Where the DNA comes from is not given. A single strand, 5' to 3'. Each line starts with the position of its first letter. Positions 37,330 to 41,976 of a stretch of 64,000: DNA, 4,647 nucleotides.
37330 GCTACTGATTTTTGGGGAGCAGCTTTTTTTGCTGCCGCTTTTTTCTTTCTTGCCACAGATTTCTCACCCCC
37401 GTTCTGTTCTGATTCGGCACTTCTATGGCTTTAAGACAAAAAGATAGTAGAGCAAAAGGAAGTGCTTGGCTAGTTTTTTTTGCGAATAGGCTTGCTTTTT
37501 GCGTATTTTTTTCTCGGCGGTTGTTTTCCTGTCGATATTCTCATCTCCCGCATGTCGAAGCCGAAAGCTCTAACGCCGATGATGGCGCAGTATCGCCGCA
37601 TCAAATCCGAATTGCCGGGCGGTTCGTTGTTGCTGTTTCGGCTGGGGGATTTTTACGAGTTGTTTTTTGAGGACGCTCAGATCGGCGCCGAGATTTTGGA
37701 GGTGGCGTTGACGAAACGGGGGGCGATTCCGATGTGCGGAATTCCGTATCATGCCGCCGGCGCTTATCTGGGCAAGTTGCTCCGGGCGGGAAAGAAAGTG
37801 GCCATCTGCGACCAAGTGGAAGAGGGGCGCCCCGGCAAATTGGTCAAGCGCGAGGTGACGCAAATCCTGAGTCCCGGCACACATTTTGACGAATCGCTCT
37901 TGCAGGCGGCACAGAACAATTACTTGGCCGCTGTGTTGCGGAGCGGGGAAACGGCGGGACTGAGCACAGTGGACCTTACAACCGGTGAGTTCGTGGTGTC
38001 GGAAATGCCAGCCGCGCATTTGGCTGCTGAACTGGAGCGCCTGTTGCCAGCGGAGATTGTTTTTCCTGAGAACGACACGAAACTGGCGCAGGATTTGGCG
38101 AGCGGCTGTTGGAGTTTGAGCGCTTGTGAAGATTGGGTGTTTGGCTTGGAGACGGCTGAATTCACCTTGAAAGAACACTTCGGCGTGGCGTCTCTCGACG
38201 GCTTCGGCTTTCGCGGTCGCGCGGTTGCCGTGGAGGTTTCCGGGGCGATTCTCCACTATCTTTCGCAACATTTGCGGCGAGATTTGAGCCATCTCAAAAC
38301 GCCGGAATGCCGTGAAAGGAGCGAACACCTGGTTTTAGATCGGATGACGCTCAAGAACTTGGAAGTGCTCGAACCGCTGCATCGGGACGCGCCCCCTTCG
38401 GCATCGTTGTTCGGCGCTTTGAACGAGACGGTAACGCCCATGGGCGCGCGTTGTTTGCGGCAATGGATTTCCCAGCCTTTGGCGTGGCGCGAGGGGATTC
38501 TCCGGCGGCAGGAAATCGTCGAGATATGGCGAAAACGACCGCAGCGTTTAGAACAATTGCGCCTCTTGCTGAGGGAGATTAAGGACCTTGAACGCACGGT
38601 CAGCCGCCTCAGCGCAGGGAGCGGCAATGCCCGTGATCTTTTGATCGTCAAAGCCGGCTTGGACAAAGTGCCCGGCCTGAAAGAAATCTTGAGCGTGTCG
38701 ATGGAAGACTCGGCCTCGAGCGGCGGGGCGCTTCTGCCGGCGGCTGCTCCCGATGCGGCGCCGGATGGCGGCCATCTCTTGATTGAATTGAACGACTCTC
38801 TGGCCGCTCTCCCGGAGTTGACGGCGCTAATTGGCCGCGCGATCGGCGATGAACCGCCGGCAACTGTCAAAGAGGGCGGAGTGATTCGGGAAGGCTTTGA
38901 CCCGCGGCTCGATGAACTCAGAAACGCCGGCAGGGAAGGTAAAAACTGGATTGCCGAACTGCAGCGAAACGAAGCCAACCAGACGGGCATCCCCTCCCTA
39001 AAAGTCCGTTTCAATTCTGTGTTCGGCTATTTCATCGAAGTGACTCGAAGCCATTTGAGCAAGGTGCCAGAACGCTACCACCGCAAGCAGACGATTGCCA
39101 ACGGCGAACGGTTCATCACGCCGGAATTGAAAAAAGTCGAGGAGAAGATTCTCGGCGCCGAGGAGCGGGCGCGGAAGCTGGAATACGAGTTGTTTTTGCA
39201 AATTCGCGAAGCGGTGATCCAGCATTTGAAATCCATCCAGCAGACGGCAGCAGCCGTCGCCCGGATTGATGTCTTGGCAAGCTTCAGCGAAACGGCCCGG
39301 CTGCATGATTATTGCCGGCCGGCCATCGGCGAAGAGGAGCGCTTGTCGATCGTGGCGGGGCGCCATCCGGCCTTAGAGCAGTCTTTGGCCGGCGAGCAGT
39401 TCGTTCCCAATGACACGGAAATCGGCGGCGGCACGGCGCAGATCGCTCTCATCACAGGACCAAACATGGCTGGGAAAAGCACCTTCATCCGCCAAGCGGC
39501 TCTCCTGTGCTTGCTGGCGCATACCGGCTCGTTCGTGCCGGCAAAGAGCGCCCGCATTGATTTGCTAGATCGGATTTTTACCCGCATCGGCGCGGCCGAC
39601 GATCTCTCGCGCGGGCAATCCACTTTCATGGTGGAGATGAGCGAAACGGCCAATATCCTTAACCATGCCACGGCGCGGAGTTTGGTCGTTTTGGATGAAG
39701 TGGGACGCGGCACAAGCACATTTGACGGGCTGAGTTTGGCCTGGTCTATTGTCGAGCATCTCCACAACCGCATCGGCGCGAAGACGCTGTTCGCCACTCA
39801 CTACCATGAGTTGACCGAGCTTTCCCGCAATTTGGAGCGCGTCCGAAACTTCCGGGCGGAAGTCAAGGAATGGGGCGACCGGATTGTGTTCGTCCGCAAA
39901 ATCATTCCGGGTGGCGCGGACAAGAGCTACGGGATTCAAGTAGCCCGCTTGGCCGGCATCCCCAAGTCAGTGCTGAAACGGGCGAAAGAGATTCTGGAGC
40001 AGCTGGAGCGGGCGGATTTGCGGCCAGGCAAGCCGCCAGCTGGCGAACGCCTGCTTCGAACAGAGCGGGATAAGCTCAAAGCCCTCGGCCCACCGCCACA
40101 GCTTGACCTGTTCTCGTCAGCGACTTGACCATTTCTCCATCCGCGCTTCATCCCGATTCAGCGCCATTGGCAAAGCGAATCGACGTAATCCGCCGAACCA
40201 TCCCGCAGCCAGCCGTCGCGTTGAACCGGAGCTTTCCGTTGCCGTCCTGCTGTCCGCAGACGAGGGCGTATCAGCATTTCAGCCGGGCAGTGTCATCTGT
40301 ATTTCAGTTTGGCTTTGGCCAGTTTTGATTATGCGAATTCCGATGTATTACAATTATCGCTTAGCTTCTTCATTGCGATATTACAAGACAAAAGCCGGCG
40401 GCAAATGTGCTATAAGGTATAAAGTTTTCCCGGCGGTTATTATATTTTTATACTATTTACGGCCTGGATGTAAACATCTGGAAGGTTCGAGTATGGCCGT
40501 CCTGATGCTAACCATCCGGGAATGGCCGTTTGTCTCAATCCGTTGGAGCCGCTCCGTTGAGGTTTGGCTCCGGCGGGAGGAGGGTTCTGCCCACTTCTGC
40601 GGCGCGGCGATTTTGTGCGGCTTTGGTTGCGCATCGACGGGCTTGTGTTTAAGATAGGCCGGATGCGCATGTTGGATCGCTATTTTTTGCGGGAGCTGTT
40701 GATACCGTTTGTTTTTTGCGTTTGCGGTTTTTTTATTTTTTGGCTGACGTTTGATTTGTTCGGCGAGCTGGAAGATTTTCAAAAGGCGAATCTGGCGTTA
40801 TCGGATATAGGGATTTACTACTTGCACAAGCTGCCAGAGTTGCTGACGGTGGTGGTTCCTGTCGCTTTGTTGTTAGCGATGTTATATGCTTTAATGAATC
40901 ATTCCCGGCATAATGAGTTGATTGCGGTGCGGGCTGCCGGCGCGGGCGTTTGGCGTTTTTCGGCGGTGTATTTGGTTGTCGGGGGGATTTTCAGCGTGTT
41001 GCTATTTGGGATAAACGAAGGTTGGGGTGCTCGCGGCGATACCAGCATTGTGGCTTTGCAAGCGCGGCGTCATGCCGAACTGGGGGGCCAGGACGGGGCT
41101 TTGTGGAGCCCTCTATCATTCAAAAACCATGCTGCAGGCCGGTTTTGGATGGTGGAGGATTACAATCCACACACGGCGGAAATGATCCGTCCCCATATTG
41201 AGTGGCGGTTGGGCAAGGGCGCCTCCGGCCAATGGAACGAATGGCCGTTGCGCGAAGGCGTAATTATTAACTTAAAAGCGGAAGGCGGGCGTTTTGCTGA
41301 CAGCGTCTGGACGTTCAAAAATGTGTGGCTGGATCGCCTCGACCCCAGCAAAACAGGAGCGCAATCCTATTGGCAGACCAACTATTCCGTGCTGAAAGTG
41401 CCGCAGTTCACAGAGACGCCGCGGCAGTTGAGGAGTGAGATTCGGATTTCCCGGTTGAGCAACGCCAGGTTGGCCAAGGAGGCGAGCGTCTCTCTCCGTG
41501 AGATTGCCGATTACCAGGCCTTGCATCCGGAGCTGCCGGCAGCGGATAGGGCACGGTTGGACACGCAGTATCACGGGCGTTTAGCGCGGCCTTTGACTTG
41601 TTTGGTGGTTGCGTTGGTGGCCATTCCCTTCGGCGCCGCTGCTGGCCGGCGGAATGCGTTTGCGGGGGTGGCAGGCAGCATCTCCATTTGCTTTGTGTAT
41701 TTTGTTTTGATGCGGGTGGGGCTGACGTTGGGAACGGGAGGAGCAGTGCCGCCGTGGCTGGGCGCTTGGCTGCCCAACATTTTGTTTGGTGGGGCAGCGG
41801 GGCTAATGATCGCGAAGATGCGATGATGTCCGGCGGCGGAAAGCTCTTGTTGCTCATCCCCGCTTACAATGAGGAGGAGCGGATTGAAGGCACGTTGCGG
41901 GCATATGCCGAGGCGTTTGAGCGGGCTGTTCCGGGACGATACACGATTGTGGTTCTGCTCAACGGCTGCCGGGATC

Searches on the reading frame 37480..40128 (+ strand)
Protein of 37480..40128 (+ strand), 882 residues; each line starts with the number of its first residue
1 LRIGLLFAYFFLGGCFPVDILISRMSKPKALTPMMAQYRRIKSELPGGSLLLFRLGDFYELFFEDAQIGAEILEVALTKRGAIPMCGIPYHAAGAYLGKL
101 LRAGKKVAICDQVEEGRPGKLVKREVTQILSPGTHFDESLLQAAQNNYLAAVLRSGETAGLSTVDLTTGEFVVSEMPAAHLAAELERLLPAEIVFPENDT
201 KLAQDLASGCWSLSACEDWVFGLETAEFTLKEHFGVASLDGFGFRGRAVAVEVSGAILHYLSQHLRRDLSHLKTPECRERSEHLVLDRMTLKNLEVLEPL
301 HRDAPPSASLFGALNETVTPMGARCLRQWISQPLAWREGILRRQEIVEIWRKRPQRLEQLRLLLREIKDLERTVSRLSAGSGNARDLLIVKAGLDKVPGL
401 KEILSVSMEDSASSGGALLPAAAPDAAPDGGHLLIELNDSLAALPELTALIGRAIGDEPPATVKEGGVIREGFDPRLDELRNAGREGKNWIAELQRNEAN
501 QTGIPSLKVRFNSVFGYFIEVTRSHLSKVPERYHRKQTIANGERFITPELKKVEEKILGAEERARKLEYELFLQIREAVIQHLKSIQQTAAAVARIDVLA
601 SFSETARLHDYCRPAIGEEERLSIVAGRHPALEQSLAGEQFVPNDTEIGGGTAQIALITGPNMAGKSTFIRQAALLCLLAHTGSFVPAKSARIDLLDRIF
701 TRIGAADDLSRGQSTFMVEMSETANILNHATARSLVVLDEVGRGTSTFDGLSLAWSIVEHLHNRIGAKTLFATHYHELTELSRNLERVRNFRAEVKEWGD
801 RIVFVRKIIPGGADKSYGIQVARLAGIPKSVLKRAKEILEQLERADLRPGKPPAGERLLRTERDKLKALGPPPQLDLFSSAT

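Call 95: search_protein_families(library=pfam, proteins=[window:37480-40128:+], max_evalue=0.0001)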
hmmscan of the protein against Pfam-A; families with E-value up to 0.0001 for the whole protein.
window:37480-40128:+ (882 aa): 5 families
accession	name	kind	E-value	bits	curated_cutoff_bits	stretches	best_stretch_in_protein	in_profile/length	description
PF00488.27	MutS_V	-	1.5e-85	286.4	30.2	1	657-843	2-188/188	MutS domain V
PF05192.23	MutS_III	-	3.7e-46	158.4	34.1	1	290-603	2-194/194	MutS domain III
PF01624.25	MutS_I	-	2.5e-33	115.1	20.6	1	32-138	1-112/113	MutS domain I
PF05190.23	MutS_IV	-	3.9e-31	107.6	22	1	472-563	1-92/92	MutS family domain IV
PF05188.22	MutS_II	-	7e-22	78.7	25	1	147-273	1-133/133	MutS domain II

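Call 96: search_protein_families(library=padloc, proteins=[window:37480-40128:+], max_evalue=0.00001)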
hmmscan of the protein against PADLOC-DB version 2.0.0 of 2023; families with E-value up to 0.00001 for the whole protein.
window:37480-40128:+ (882 aa): 0 families

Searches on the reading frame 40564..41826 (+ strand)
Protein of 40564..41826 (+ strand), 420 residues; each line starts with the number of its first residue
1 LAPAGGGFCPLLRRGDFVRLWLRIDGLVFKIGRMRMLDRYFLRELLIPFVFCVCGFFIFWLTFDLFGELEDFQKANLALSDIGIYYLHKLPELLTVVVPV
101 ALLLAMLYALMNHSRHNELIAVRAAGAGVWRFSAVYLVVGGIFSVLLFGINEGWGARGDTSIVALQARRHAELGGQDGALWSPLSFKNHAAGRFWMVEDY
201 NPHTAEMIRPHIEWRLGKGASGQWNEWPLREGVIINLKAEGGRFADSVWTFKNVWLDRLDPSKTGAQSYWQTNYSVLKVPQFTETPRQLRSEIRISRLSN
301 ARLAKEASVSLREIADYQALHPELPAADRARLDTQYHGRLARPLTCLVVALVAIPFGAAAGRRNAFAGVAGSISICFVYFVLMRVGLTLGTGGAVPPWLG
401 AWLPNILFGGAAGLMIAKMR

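Call 95: search_protein_families(library=pfam, proteins=[window:40564-41826:+], max_evalue=0.0001)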
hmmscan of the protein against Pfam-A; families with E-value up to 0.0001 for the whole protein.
window:40564-41826:+ (420 aa): 1 family
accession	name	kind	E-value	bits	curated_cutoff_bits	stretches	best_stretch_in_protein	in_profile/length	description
PF03739.19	LptF_LptG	-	6.1e-61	206.8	27.9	1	39-416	1-351/353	Lipopolysaccharide export system permease LptF/LptG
